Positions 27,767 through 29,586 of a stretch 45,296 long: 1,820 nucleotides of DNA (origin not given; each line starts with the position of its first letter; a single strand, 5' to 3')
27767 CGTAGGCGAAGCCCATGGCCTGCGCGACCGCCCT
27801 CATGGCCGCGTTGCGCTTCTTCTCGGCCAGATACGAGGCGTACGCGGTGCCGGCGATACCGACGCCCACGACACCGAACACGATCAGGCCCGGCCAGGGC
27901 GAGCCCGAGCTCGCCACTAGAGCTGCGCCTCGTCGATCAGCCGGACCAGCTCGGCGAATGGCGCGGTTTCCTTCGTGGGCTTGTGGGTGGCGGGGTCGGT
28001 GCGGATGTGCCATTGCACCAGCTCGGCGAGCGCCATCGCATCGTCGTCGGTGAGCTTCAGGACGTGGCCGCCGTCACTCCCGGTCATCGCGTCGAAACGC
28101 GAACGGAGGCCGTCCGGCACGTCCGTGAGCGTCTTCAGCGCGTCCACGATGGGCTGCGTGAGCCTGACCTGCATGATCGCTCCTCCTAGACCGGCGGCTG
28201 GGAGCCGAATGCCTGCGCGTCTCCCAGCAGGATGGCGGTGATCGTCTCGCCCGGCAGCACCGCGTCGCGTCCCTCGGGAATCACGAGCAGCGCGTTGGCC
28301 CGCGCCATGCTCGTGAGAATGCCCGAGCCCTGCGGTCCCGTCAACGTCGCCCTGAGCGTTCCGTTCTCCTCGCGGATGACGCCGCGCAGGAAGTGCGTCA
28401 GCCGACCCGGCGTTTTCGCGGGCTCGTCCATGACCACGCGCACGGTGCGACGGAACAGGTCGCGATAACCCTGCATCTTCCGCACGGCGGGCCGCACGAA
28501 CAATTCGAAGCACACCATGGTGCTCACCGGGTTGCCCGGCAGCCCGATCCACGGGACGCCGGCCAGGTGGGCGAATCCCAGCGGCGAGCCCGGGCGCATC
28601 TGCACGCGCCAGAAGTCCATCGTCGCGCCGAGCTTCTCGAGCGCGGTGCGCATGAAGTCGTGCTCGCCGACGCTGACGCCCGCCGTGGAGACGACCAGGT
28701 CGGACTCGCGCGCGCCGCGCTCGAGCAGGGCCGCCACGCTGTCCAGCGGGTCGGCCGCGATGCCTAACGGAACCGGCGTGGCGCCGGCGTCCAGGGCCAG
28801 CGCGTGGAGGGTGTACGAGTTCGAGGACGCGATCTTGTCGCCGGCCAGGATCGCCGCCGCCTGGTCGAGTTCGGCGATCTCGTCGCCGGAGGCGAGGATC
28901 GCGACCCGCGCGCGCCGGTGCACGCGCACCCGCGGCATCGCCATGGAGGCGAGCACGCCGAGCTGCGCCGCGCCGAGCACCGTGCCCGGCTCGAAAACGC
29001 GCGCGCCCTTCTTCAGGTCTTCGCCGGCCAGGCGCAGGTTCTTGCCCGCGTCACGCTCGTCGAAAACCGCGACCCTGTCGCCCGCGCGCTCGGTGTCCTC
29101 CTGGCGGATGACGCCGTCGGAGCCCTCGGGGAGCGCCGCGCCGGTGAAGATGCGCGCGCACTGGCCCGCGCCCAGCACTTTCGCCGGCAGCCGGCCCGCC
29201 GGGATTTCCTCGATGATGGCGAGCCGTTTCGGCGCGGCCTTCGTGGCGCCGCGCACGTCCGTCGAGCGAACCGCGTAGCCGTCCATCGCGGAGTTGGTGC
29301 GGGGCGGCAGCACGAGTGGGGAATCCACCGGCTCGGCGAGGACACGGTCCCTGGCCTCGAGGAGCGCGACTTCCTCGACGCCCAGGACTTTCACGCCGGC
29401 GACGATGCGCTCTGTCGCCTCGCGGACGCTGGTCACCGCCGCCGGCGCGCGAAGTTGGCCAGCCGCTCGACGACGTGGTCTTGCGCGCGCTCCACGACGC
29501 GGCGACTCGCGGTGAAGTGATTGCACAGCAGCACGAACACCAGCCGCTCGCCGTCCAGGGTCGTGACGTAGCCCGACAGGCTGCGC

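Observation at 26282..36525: About 10-kb, 13-gene head-to-tail unit mixing Mo/W-cofactor maturation with envelope and unknown functions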

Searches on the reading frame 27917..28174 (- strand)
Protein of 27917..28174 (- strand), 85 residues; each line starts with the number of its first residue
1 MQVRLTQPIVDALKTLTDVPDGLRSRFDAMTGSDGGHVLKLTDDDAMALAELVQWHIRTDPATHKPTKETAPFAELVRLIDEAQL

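Call 6: search_protein_families(library=pfam, proteins=[window:27917-28174:-], max_evalue=0.01)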
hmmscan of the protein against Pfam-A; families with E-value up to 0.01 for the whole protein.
window:27917-28174:- (85 aa): 0 families

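Call 10: search_protein_families(library=ncbifam, proteins=[window:27917-28174:-], max_evalue=0.001)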
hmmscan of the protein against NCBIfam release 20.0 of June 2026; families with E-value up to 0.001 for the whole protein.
window:27917-28174:- (85 aa): 0 families

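Call 52: find_homologous_proteins(query=window:27917-28174:-, max_evalue=0.01)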
Query window:27917-28174:- (85 aa): 34 proteins with E <= 0.01 among 41 candidates.
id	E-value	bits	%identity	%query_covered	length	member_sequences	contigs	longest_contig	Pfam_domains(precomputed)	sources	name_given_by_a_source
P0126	5.2e-48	178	99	100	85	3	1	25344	-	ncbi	ncbi:MAG: hypothetical protein ACHQU8_01845 [Gemmatimonadales bacterium]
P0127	4.2e-43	162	89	100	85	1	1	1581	-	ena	-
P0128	5.9e-42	159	88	100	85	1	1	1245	-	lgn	-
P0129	7.0e-42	159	88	100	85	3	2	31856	-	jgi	jgi:hypothetical protein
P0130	7.9e-42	158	91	100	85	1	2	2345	-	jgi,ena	-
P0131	8.1e-42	158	88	100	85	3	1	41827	-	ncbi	ncbi:MAG: hypothetical protein ACHQU1_00470 [Gemmatimonadales bacterium]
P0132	2.8e-41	157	87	100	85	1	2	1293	-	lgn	-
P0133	5.0e-41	156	87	100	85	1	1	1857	-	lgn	-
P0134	1.3e-40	155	85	100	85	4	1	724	-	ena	-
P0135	2.3e-40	154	88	100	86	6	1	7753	-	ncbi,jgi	jgi:hypothetical protein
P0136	2.4e-39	150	86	100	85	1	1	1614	-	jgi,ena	-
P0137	4.2e-39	150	84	100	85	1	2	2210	-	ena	-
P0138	1.9e-38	148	84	100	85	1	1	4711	-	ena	-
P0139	2.3e-38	147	82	100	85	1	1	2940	-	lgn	-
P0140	4.1e-31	124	73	100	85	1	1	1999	-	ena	-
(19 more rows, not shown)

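Call 69: search_solved_structures(query=A4, max_evalue=5)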
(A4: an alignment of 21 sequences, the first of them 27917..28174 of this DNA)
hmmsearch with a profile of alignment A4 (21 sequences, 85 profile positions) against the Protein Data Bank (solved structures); distinct sequences matched with E-value up to 5: 10.
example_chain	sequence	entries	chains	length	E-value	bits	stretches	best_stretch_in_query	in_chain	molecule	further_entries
2hj9_A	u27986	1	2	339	0.024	17.8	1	25-62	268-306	Autoinducer 2-binding periplasmic protein luxP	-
1jx6_A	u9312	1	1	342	0.025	17.8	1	25-62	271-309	LUXP PROTEIN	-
1zhh_A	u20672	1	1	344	0.025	17.8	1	25-62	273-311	Autoinducer 2-binding periplasmic protein luxP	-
4yp9_A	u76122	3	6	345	0.025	17.8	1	25-62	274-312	Autoinducer 2-binding periplasmic protein LuxP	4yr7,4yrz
9dmr_A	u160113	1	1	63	0.19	15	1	7-53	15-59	Mitochondrial proton/calcium exchanger protein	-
2opo_A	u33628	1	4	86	0.55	13.5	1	8-38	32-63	Polcalcin Che a 3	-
3ic5_A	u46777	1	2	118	0.76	13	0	24-65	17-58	putative saccharopine dehydrogenase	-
7dgy_A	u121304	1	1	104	0.92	12.8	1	3-49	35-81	de novo designed protein H4C2R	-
6jzn_C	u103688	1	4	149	1.2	12.4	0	51-84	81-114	Plastid division protein CDP1, chloroplastic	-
8th8_S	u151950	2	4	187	1.4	12.2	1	10-68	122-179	Coiled-coil domain-containing protein 153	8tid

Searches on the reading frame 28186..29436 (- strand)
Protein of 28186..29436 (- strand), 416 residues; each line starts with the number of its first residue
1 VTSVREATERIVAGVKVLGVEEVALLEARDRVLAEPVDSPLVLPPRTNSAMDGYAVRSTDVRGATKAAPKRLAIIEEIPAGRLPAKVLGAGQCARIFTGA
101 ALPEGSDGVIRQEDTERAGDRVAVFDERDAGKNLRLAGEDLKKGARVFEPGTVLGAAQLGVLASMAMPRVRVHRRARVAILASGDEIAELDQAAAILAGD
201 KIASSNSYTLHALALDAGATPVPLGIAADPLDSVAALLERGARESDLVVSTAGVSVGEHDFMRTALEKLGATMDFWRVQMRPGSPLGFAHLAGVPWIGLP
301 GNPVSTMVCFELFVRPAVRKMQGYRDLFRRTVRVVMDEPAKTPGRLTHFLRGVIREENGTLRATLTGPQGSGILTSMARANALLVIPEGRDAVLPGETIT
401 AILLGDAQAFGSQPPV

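Call 5: search_protein_families(library=pfam, proteins=[window:28186-29436:-], max_evalue=0.01)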
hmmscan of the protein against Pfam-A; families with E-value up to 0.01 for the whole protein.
window:28186-29436:- (416 aa): 3 families
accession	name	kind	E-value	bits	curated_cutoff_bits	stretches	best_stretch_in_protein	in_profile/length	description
PF03453.22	MoeA_N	-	3e-43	147.7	30.8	1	3-165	2-159/160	MoeA N-terminal region (domain I and II)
PF00994.29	MoCF_biosynth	-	9.1e-27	94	26.6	1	179-319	1-143/144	Probable molybdopterin binding domain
PF03454.20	MoeA_C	-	1.4e-16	60.9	22.1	1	334-404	2-72/72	MoeA C-terminal region (domain IV)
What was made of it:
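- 28186..29436 (-): g10: MoeA, the molybdopterin Mo/W insertase, 416 aa. MoeA_N, MoCF_biosynth and MoeA_C all hit (call 5).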

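Call 63: search_solved_structures(query=window:28186-29436:-, max_evalue=1e-20, show_alignments=2)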
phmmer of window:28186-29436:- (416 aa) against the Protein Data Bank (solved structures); distinct sequences matched with E-value up to 1e-20: 28.
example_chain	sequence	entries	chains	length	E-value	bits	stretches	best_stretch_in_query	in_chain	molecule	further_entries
2nqv_A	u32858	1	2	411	1.5e-65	225.1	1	12-399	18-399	Molybdopterin biosynthesis protein moeA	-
1fc5_A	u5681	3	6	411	2e-65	224.6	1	12-399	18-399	MOLYBDOPTERIN BIOSYNTHESIS MOEA PROTEIN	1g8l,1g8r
2nro_A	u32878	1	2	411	2.7e-65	224.2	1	12-399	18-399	Molybdopterin biosynthesis protein moeA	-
2nqu_A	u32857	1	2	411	4.9e-65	223.3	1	12-399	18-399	Molybdopterin biosynthesis protein moeA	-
2nqq_A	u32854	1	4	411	6.6e-65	222.9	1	12-399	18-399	Molybdopterin biosynthesis protein moeA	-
2nqr_A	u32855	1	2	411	9.2e-65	222.4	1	12-399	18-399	Molybdopterin biosynthesis protein moeA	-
2nqk_A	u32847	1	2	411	9.2e-65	222.4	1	12-399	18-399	Molybdopterin biosynthesis protein moeA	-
2nqm_A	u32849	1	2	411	1.1e-64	222.2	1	12-399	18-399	Molybdopterin biosynthesis protein moeA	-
2nrp_A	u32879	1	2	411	1.2e-64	222.1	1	12-399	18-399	Molybdopterin biosynthesis protein moeA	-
2nqs_A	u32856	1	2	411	1.3e-64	221.9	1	12-399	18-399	Molybdopterin biosynthesis protein moeA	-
2nqn_A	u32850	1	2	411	1.6e-64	221.7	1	12-399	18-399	Molybdopterin biosynthesis protein moeA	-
2nrs_A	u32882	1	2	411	1.6e-64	221.7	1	12-399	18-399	Molybdopterin biosynthesis protein moeA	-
1xi8_A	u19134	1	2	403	1.4e-55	192.2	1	6-400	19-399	Molybdenum cofactor biosynthesis protein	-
6gbc_A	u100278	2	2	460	3.2e-53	184.4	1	8-411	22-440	Molybdopterin biosynthesis protein CNX1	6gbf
5g2r_A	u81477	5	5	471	3.9e-53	184.1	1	8-411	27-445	MOLYBDOPTERIN BIOSYNTHESIS PROTEIN CNX1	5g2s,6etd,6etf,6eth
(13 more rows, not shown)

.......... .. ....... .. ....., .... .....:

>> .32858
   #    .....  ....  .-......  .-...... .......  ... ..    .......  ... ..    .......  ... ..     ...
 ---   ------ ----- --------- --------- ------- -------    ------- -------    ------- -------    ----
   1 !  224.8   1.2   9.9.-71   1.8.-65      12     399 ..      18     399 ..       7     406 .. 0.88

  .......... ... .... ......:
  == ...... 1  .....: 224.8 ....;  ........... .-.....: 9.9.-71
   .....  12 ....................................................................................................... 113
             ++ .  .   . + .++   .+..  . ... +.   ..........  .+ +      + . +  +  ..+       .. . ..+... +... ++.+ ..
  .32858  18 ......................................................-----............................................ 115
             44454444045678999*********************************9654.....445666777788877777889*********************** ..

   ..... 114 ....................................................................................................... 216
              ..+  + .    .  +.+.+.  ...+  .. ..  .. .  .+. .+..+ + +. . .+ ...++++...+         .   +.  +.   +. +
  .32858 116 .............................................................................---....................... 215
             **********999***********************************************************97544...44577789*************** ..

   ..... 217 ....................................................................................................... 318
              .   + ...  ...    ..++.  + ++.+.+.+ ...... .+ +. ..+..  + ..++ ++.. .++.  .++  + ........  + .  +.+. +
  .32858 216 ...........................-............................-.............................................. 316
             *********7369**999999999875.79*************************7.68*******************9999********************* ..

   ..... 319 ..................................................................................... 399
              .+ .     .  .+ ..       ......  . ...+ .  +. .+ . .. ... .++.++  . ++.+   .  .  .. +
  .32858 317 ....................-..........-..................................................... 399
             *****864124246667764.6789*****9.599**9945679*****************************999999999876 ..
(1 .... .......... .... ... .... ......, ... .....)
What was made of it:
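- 28186..29436 (-): E. coli MoeA E 1.5e-65 over the full length (call 63).
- On MoeA (molybdopterin molybdenumtransferase): Full-length alignment to E. coli MoeA, E 1.5e-65 (call 63).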

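Call 79: find_related_loci(query=A5, collection=genome_contigs, flank=10000)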
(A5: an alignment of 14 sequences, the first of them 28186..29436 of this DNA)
Query A5 (416 aa) in genome_contigs; peptide patterns used: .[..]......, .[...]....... (x = any residue, [..] = any of these).
600 stretches matched a pattern (row limit reached: there are more); 596 encode a relative of the query (tblastn E <= 1e-3); the best 80 are kept; 80 distinct loci.
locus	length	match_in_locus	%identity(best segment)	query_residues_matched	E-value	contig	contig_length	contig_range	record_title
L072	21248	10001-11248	66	1-416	6e-160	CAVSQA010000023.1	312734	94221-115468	MAG: uncultured Gemmatimonadales bacterium isolate MFD01299.bin.2.175 genome assembly, contig: contig_7598, whole genome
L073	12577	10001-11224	56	6-415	1e-138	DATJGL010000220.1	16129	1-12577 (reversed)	MAG TPA_asm: Gemmatimonadales bacterium isolate SMAG_U15485 k141_12213387, whole genome shotgun sequence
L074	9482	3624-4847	56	6-415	3e-136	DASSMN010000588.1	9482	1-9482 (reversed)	MAG TPA_asm: Gemmatimonadales bacterium isolate SMAG_U1199 k141_327317, whole genome shotgun sequence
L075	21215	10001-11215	57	1-406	1e-135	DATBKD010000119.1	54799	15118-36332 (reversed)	MAG TPA_asm: Gemmatimonadales bacterium isolate SMAG_U3937 k141_2939434, whole genome shotgun sequence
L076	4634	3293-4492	56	6-406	2e-137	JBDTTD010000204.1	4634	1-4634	MAG: Gemmatimonadales bacterium isolate cluster3_bin.288 NODE_108616_length_4634_cov_7.565844, whole genome shotgun sequ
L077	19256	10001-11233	57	1-414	3e-135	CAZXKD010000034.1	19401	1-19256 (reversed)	MAG TPA_asm: uncultured Gemmatimonadaceae bacterium isolate binchicken_co185_110 genome assembly, contig: NODE_3818_leng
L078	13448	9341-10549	57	3-406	9e-135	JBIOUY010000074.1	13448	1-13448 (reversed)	MAG: Gemmatimonadales bacterium isolate MAG122 k127_1940840, whole genome shotgun sequence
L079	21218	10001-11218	55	6-414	2e-134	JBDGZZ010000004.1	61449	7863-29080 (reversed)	MAG: Gemmatimonadota bacterium isolate M3-44_Bin_125 M3-44_Bin_125_scaffold_1234, whole genome shotgun sequence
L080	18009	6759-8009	55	6-414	2e-131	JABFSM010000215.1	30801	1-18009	MAG: Gemmatimonadales bacterium isolate WB-IL-12 seq_638, whole genome shotgun sequence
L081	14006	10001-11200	55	6-414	8e-127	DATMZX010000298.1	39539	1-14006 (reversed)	MAG TPA_asm: Gemmatimonadales bacterium isolate SMAG_U11146 k141_2032707, whole genome shotgun sequence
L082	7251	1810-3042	55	3-414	2e-126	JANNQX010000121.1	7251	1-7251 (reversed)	MAG: Gemmatimonadota bacterium isolate SOY_31_metabat_400 SOY_31_k141_994293, whole genome shotgun sequence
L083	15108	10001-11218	54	1-406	2e-125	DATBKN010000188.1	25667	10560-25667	MAG TPA_asm: Gemmatimonadaceae bacterium isolate SMAG_U3947 k141_3302815, whole genome shotgun sequence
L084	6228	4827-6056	44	1-414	3e-117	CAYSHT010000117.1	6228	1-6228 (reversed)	MAG TPA_asm: uncultured Syntrophaceae bacterium isolate binchicken_co5_176 genome assembly, contig: NODE_5581_length_622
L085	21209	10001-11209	57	3-406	3e-137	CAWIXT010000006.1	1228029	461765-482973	MAG: uncultured Gemmatimonadales bacterium isolate MFD05747.bin.2.224 genome assembly, contig: contig_3729, whole genome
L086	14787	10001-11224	53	3-406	2e-108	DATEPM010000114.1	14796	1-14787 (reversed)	MAG TPA_asm: Gemmatimonadaceae bacterium isolate SMAG_U9021 k141_89817, whole genome shotgun sequence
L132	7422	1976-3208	39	1-404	4e-83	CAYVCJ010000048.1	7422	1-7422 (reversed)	MAG TPA_asm: uncultured Dehalococcoidales bacterium isolate binchicken_co262_64 genome assembly, contig: NODE_11518_leng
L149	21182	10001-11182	40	3-404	2e-79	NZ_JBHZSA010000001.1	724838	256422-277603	Vibrio hepatarius strain HQB-171 NODE_1_length_724838_cov_92.878468, whole genome shotgun sequence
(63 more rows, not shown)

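Call 85: search_protein_families(library=ncbifam, proteins=[L149:6613-7431:+, L149:7438-8136:+, L149:8144-8860:+, L132:5242-6063:+, L132:3996-4499:+], max_evalue=0.00001)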
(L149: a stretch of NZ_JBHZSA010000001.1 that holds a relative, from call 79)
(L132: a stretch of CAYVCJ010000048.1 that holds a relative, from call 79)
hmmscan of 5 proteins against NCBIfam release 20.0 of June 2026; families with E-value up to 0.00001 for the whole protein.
L149:6613-7431:+ (272 aa): 1 family
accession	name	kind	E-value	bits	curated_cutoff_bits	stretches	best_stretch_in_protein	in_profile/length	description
NF041772.1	tung_bind_TupA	equivalog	8.8e-76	254.8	400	1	20-271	8-264/266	tungstate ABC transporter substrate-binding protein TupA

L149:7438-8136:+ (232 aa): 12 families
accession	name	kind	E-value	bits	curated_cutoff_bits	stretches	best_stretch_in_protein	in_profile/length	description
NF038017.1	ABC_perm1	subfamily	1e-54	185.3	100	1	28-211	1-184/184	ABC transporter permease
NF041773.1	tung_perm_TupB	equivalog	6.2e-51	173.4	320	1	6-225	7-226/230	tungstate ABC transporter permease TupB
TIGR02141.1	modB_ABC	equivalog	5.3e-25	88.3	182.6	1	27-222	2-203/208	molybdate ABC transporter permease subunit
NF006939.0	PRK09421.1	equivalog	4.4e-22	78.6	262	1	17-216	4-212/230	molybdate ABC transporter permease subunit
TIGR00969.1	3a0106s02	subfamily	7.1e-22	78.1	240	1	19-221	57-266/272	sulfate ABC transporter permease subunit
TIGR01581.1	Mo_ABC_porter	hypoth_equivalog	5.9e-20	71.7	210.3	1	18-217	16-222/225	ABC transporter permease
TIGR02139.1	permease_CysT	equivalog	2.3e-17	63.4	246.1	1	23-224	50-258/265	sulfate ABC transporter permease subunit CysT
TIGR02140.1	permease_CysW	equivalog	4e-16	59.3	329.1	1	24-217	48-248/261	sulfate ABC transporter permease subunit CysW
NF008620.0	PRK11602.1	equivalog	2.5e-14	53.2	442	1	18-224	59-271/291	sulfate/thiosulfate ABC transporter permease CysW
NF040839.1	tungstate_WtpB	equivalog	1.7e-10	41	340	1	17-217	38-240/251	tungstate ABC transporter permease WtpB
TIGR03262.1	PhnU2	equivalog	3.4e-10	39.2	593.25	1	18-222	49-253/546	putative 2-aminoethylphosphonate ABC transporter permease subunit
NF008208.0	PRK10971.1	equivalog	3.4e-09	36.6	415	1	42-225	77-267/277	sulfate/thiosulfate ABC transporter permease CysT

L149:8144-8860:+ (238 aa): 182 families (the best 25 are shown)
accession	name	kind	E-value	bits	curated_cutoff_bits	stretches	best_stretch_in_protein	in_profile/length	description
TIGR02857.1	CydD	equivalog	2e-37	129.4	435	1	4-200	321-521/529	thiol reductant ABC exporter subunit CydD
TIGR03608.1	L_ocin_972_ABC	subfamily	2.1e-34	118.8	254.85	1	9-198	3-196/206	putative bacteriocin export ABC transporter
NF010061.0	PRK13538.1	equivalog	2.4e-34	118.7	195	1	4-199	5-196/211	cytochrome c biogenesis heme-transporting ATPase CcmA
TIGR01189.1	ccmA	equivalog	5.1e-34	117.7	131.6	1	6-200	2-191/198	heme ABC exporter ATP-binding protein CcmA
NF007601.2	PRK10247.1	equivalog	7.7e-34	117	292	1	7-200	4-196/204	iron efflux ABC transporter ATP-binding subunit FetA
TIGR02673.1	FtsE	equivalog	7.9e-34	117.2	264.85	1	8-201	5-202/214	cell division ATP-binding protein FtsE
TIGR03375.1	type_I_sec_LssB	subfamily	1.9e-33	115.7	693.1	1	8-200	469-666/696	type I secretion system permease/ATPase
TIGR01166.1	cbiO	subfamily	1e-32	113.2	211.8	1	26-195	14-186/190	cobalt ABC transporter, ATP-binding protein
TIGR01187.1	potA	subfamily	1.3e-31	109.9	355.6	1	36-200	2-166/325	polyamine ABC transporter ATP-binding protein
TIGR04521.1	ECF_ATPase_2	equivalog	2.1e-31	109.1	330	1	13-215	15-224/279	energy-coupling factor transporter ATPase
TIGR03265.1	PhnT2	equivalog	2.3e-31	109.3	457.7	1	6-199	6-199/353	putative 2-aminoethylphosphonate ABC transporter ATP-binding protein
NF043075.1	MMSYN1_0197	equivalog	3.9e-31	108.2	550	1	8-196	6-193/341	spermidine/putrescine ABC transporter ATP-binding protein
NF006987.0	PRK09452.1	equivalog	9.8e-31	106.8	482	1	8-174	21-185/378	spermidine/putrescine ABC transporter ATP-binding protein PotA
NF000355.4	ribo_prot_ABC_F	equivalog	1.2e-30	106.8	380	1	4-214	2-192/499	ribosomal protection-like ABC-F family protein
TIGR04406.1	LPS_export_lptB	equivalog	1.4e-30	106.3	240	1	5-232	2-232/239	LPS export ABC transporter ATP-binding protein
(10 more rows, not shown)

L132:5242-6063:+ (273 aa): 28 families (the best 25 are shown)
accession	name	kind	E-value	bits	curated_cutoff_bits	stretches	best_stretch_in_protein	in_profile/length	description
NF040839.1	tungstate_WtpB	equivalog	4.2e-87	291.9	340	1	14-268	3-249/251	tungstate ABC transporter permease WtpB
TIGR01581.1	Mo_ABC_porter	hypoth_equivalog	2.4e-50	171.1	210.3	1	43-258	9-221/225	ABC transporter permease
TIGR00969.1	3a0106s02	subfamily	1.3e-45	156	240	1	14-266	21-269/272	sulfate ABC transporter permease subunit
TIGR02141.1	modB_ABC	equivalog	1.6e-44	152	182.6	1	59-267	2-206/208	molybdate ABC transporter permease subunit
TIGR02139.1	permease_CysT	equivalog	4.5e-44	151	246.1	1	15-268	11-260/265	sulfate ABC transporter permease subunit CysT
NF006939.0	PRK09421.1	equivalog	4.5e-37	127.6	262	1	48-217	3-173/230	molybdate ABC transporter permease subunit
NF008208.0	PRK10971.1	equivalog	5e-33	114.8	415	1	14-269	20-269/277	sulfate/thiosulfate ABC transporter permease CysT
TIGR02140.1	permease_CysW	equivalog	2.9e-29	102.4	329.1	1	16-266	9-255/261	sulfate ABC transporter permease subunit CysW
NF008620.0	PRK11602.1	equivalog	5.9e-26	91.3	442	1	15-215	24-224/291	sulfate/thiosulfate ABC transporter permease CysW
NF011624.0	PRK15050.1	equivalog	9.4e-23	80.8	247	1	14-270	24-289/297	2-aminoethylphosphonate ABC transporter permease subunit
TIGR03262.1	PhnU2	equivalog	2.7e-17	62.6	593.25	1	13-212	7-208/546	putative 2-aminoethylphosphonate ABC transporter permease subunit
TIGR03226.1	PhnU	equivalog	2.5e-15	56.7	283.45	1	18-266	46-303/311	2-aminoethylphosphonate ABC transporter permease subunit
NF007044.0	PRK09497.1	equivalog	2.9e-12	46.6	348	1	48-202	56-215/285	spermidine/putrescine ABC transporter permease PotB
NF038017.1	ABC_perm1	subfamily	1.1e-11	45.1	100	1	62-215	3-149/184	ABC transporter permease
TIGR00974.1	3a0107s02c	equivalog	1.4e-11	44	193.45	1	16-265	7-263/272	phosphate ABC transporter permease PstA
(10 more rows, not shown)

L132:3996-4499:+ (167 aa): 4 families
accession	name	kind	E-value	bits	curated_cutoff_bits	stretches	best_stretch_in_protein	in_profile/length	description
NF002947.1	PRK03604.1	equivalog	1.5e-49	168.9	285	1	7-162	146-300/301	bifunctional molybdenum cofactor biosynthesis protein MoaC/MoaB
NF006932.0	PRK09417.1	equivalog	1.6e-46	158.2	158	1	5-160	2-171/193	molybdopterin adenylyltransferase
TIGR00177.1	molyb_syn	domain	4.6e-39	133.7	85.35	1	8-148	3-146/148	molybdenum cofactor synthesis domain-containing protein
TIGR02667.1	moaB_proteo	equivalog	7.4e-32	110.3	222.4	1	8-148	6-145/163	molybdenum cofactor biosynthesis protein B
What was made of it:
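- On TupABC-type tungstate importer: A Vibrio NF038017 permease with nearly the same score profile is paired with a TupA-like protein (call 85).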
